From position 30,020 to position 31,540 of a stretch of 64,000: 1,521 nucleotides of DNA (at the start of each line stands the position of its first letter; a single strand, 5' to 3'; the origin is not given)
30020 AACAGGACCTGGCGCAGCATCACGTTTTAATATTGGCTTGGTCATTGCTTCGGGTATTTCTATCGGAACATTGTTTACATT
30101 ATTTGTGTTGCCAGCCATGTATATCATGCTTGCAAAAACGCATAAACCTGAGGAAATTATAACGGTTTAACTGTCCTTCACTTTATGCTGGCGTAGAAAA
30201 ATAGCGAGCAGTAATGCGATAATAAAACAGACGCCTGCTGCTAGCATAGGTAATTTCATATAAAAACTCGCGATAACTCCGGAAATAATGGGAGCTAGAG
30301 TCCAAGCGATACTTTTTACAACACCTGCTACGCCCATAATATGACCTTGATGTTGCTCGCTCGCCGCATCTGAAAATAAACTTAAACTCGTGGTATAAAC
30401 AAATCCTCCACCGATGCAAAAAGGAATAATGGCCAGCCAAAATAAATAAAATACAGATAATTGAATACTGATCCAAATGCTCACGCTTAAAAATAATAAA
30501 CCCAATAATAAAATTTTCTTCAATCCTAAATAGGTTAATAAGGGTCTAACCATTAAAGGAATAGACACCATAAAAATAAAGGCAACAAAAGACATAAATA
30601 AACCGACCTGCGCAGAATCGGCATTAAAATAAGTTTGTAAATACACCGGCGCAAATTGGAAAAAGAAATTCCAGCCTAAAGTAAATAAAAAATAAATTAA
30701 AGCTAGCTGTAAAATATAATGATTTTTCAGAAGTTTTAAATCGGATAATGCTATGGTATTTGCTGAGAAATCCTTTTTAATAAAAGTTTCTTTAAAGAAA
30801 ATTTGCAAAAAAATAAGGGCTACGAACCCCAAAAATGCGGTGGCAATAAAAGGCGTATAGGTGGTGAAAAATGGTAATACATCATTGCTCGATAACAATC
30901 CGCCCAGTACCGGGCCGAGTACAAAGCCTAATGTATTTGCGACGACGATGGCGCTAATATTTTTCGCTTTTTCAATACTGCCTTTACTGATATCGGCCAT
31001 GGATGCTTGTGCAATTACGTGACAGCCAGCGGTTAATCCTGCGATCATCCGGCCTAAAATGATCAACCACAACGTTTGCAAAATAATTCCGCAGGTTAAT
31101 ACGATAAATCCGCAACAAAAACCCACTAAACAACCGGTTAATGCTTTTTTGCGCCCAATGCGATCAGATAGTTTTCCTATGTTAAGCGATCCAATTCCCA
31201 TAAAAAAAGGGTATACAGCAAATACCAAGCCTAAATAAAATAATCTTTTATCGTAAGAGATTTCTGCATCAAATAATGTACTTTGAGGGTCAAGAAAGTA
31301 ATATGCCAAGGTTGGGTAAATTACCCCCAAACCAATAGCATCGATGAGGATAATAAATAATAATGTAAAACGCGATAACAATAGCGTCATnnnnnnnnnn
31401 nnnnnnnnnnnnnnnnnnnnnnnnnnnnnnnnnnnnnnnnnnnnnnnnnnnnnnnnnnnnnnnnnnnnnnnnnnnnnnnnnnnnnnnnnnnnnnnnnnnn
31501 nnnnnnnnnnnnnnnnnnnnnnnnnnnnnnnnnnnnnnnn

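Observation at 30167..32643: ATP-grasp (L-amino-acid-ligase-like) gene translationally coupled to an MFS exporter: possible small peptide or metabolite synthesis-export cassette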

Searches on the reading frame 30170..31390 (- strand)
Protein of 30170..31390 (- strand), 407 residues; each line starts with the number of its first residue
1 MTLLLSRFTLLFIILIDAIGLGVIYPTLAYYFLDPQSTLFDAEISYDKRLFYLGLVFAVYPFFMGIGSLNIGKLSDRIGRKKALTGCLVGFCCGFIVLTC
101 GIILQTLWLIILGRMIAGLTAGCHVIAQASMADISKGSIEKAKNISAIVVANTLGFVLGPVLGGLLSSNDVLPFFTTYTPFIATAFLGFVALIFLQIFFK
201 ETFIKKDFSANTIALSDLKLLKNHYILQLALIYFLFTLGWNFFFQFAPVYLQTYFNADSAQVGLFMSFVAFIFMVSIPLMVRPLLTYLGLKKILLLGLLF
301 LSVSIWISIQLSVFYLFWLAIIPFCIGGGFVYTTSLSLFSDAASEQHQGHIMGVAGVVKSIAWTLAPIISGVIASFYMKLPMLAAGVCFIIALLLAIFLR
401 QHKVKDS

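Call 5: search_protein_families(library=pfam, proteins=[window:30170-31390:-], max_evalue=0.1)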
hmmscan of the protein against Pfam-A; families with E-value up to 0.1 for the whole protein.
window:30170-31390:- (407 aa): 3 families
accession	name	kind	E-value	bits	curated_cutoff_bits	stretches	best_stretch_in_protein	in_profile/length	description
PF07690.21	MFS_1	-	4.8e-42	144.5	33.4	2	10-278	1-256/347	Major Facilitator Superfamily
PF00083.30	Sugar_tr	-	4.6e-08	32.8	22.3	1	51-171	46-166/452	Sugar (and other) transporter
PF03209.21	PUCC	-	0.0087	15.6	21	1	274-390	260-380/401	PUCC protein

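Call 6: search_protein_families(library=ncbifam, proteins=[window:30170-31390:-], max_evalue=0.1)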
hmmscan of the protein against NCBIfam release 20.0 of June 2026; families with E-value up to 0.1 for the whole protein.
window:30170-31390:- (407 aa): 24 families
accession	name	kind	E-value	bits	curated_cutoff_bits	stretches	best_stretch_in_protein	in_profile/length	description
NF012174.0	tet_MFS_A_B_C_D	equivalog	1.5e-32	112.9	475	1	9-395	6-374/382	Tet(A)/Tet(B)/Tet(C) family tetracycline efflux MFS transporter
NF045486.1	tet_MFS_30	exception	2e-21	76.7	730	2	10-362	8-345/392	tetracycline efflux MFS transporter Tet(30)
NF045488.1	tet_MFS_62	exception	1.7e-20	73.5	775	1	10-367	7-349/385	tetracycline efflux MFS transporter Tet(62)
NF012207.0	tet_MFS_H_J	exception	2.1e-19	69.8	700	1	9-270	7-255/392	Tet(H)/Tet(J) family tetracycline efflux MFS transporter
NF012195.0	tet_MFS_H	exception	8.5e-19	67.9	840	1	9-212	7-192/392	tetracycline efflux MFS transporter Tet(H)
NF045684.1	tet_MFS_65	exception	2.9e-18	66.2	800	1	15-376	6-351/383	tetracycline efflux MFS transporter Tet(65)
NF012188.1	tet_MFS_Y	exception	3.4e-18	65.9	820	2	7-197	5-177/391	tetracycline efflux MFS transporter Tet(Y)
NF012193.0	tet_MFS_A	exception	7e-18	64.8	840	1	10-373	9-357/394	tetracycline efflux MFS transporter Tet(A)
TIGR00880.1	2_A_01_02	superfamily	1.1e-17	64.4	131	2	56-202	6-141/141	multidrug resistance protein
NF012194.0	tet_MFS_J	exception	2.2e-17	63.1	870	1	10-396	8-383/398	tetracycline efflux MFS transporter Tet(J)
NF012191.0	tet_MFS_C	exception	3.3e-17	62.5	850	2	9-200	9-182/396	tetracycline efflux MFS transporter Tet(C)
NF012192.0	tet_MFS_G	exception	2e-16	60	800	1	10-355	8-338/391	tetracycline efflux MFS transporter Tet(G)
NF012187.0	tet_MFS_E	exception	4e-15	55.8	820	2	10-197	8-178/405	tetracycline efflux MFS transporter Tet(E)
NF012190.1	tet_MFS_B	exception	4.7e-15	55.5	850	1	11-394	9-374/400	tetracycline efflux MFS transporter Tet(B)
TIGR00710.1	efflux_Bcr_CflA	subfamily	8.3e-15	55.1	200.9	1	59-397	48-379/385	Bcr/CflA family efflux MFS transporter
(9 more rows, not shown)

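Call 31: search_solved_structures(query=window:30170-31390:-, max_evalue=0.001, show_alignments=1)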
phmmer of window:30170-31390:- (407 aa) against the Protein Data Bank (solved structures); distinct sequences matched with E-value up to 0.001: 7.
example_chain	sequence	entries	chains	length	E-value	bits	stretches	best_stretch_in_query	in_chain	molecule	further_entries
7lo7_Z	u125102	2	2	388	1.3e-05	28.1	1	8-405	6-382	Quinolone resistance protein NorA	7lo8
8tth_A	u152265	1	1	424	1.7e-05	27.7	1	8-405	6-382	Quinolone resistance protein NorA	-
8ttf_A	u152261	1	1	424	1.7e-05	27.7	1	8-405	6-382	Quinolone resistance protein NorA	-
8tte_A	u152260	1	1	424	2e-05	27.5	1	8-405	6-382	Quinolone resistance protein NorA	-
8ttg_A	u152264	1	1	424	2.3e-05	27.3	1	8-405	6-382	Quinolone resistance protein NorA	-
28vj_B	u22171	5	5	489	2.5e-05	27.2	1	8-404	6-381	Quinolone resistance protein NorA,Soluble cytochrome b562 | NorA-BRIL(3A) fusion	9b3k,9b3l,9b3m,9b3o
9pv0_Z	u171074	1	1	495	2.6e-05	27.1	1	8-404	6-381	Quinolone resistance protein NorA, Soluble cytochrome b562 chimera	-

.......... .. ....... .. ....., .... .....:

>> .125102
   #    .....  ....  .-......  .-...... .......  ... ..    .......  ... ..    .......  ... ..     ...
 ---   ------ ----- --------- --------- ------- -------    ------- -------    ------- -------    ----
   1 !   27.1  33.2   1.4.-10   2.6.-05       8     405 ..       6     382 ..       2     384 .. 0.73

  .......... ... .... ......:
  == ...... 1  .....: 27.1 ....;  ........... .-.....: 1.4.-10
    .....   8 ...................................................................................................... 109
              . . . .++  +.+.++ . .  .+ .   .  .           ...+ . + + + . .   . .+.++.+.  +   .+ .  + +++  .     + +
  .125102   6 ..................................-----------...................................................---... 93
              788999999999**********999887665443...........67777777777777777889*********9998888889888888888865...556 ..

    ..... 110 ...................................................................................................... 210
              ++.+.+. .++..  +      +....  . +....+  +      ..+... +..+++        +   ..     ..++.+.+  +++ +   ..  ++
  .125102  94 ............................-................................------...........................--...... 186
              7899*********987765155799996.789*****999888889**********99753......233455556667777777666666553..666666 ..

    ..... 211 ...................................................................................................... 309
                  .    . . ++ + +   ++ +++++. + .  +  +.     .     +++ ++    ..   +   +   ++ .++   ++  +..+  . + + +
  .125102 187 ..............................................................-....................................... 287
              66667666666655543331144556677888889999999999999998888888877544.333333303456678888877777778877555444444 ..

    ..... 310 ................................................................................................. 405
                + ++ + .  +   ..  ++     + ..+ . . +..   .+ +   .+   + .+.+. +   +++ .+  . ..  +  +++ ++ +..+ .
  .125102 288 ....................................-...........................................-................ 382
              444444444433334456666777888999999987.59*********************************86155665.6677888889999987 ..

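Call 32: find_homologous_proteins(query=window:30170-31390:-)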
Query window:30170-31390:- (407 aa): 474 proteins with E <= 0.001 among 8000 candidates; the best 120 are listed.
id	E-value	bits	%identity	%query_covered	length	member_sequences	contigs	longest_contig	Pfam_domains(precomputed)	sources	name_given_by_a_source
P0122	1.6e-255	866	100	100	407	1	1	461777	PF00083.31,PF07690.22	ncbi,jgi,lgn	ncbi:MAG: MFS transporter [Legionellales bacterium]|jgi:MFS family permease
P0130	1.5e-224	764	90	99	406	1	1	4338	PF00083.31,PF07690.22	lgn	-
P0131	1.1e-158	547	65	99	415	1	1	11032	PF01306.26,PF00083.31,PF07690.22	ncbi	-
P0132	1.1e-149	517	60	100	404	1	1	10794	PF00083.31,PF12832.14,PF07690.22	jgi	jgi:MFS transporter, DHA1 family, tetracycline resistance protein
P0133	5.0e-144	499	61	95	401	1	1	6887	PF00083.31,PF12832.14,PF07690.22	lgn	-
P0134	1.2e-141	491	58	93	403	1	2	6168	PF00083.31,PF12832.14,PF07690.22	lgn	-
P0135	1.1e-83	300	55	65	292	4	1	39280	PF00083.31,PF07690.22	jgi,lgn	-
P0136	1.8e-52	197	32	98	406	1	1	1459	PF00083.31,PF07690.22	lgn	-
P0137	2.4e-52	197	34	90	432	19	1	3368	PF00083.31,PF07690.22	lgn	-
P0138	2.8e-52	197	32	98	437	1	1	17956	PF00083.31,PF12832.14,PF07690.22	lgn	-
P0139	1.5e-48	184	32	98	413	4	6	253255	PF00083.31,PF07690.22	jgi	jgi:DHA1 family tetracycline resistance protein-like MFS transporter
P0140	4.4e-48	183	31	92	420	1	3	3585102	PF00083.31,PF12832.14,PF07690.22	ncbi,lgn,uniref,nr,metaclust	ncbi:transporter of the major facilitator superfamily (MFS) [Legionella birminghamensis]|uniref:Tran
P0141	4.6e-48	183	33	93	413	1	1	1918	PF00083.31,PF07690.22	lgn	-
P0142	1.6e-46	178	32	92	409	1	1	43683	PF00083.31,PF12832.14,PF07690.22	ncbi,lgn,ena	-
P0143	3.3e-46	177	32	97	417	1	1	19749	PF07690.22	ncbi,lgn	ncbi:MAG: MFS transporter [Pseudomonadota bacterium]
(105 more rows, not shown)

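Call 33: find_encoding_contigs(protein=P0132, flank=8000, max_places=2)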
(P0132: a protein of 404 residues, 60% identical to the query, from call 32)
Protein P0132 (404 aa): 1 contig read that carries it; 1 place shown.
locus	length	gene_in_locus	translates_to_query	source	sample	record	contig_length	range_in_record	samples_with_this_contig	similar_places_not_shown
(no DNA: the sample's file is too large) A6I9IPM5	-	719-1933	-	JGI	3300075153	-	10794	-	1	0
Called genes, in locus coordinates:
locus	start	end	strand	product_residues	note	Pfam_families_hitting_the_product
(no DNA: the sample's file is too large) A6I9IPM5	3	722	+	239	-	?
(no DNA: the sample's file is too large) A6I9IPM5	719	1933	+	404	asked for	PF00083:Sugar_tr, PF07690:MFS_1, PF12832:MFS_1_like, PF07690:MFS_1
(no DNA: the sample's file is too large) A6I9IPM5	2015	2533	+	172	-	PF00156:Pribosyltran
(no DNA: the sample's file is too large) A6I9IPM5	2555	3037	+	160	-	PF01625:PMSR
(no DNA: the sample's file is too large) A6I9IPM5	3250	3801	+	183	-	-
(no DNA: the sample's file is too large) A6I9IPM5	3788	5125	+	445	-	PF01946:Thi4 (faint), PF00070:Pyr_redox (faint), PF00890:FAD_binding_2 (weak), PF01266:DAO (faint), PF01494:FAD_binding_3, PF03486:HI0933_like, PF07992:Pyr_redox_2, PF13450:NAD_binding_8 (weak), +1 more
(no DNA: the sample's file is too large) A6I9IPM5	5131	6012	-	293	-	-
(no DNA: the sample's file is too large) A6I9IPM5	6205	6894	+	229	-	-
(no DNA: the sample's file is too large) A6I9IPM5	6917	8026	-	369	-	-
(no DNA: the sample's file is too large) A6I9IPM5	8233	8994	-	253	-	-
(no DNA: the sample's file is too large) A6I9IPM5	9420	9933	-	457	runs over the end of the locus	?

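Call 34: find_encoding_contigs(protein=P0140, flank=6000, max_places=1)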
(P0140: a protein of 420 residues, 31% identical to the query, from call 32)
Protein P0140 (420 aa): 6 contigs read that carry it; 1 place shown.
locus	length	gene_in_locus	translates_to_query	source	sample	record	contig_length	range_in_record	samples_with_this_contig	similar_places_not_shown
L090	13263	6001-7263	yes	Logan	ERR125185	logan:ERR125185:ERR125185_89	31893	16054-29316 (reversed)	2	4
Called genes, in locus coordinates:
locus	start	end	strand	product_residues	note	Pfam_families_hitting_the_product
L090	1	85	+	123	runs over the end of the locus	PF00072:Response_reg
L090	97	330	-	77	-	-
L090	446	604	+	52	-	-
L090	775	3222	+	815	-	PF18219:SidC_N, PF27266:CBUA0006_C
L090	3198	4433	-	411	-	PF03631:Virul_fac_BrkB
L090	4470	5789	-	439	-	PF00083:Sugar_tr, PF07690:MFS_1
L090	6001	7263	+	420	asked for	PF07690:MFS_1, PF00083:Sugar_tr, PF12832:MFS_1_like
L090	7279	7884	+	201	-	PF03358:FMN_red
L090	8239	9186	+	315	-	-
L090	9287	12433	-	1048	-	PF00873:ACR_tran, PF03176:MMPL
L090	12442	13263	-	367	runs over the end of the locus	PF00364:Biotin_lipoyl (faint), PF25917:BSH_RND, PF25973:BSH_CzcB, PF25944:Beta-barrel_RND, PF25967:RND-MFP_C, PF25989:YknX_C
